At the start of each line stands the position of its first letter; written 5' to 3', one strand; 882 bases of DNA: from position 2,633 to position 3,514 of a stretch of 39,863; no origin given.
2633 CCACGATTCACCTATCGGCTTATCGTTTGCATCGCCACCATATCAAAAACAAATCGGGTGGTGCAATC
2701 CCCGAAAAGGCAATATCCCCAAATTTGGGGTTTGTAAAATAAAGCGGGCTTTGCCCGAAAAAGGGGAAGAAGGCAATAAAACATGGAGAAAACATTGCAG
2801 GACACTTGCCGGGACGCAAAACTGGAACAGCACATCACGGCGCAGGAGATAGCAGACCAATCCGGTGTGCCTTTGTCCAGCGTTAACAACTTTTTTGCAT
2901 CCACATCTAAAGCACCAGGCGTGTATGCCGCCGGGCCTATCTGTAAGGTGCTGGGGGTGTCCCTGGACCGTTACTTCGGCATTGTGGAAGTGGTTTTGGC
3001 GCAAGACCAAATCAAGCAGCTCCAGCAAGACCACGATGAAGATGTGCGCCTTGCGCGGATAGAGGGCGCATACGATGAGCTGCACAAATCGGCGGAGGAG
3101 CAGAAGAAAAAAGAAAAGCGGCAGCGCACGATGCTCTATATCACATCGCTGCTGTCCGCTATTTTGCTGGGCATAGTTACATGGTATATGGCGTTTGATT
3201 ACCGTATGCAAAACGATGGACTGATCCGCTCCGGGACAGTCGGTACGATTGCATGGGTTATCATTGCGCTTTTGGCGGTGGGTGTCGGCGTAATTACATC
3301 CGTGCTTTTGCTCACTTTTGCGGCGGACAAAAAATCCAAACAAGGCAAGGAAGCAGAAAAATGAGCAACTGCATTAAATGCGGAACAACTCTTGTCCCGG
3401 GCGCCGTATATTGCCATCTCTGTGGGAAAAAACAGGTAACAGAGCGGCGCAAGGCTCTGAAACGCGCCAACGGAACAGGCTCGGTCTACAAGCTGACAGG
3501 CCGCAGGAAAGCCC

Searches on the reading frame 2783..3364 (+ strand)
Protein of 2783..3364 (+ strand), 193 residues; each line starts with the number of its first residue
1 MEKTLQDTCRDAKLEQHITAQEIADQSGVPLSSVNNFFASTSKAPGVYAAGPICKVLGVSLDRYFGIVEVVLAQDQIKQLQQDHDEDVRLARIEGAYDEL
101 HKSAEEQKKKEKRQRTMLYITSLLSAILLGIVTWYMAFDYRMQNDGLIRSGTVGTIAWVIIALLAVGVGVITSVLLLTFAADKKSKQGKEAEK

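Call 18: search_protein_families(library=pfam, proteins=[window:2783-3364:+], max_evalue=0.001)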
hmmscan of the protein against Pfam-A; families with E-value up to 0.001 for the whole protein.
window:2783-3364:+ (193 aa): 3 families
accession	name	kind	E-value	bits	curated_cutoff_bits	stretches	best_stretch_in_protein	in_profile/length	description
PF20990.2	DUF2207_C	-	5.8e-05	23.3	33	1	75-191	90-199/247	Predicted membrane protein (DUF2207) C-terminal domain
PF01381.28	HTH_3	-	0.0005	20.5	23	1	12-62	4-53/55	Helix-turn-helix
PF04290.18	DctQ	-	0.00074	19.9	28.3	0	111-179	59-126/132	Tripartite ATP-independent periplasmic transporters, DctQ component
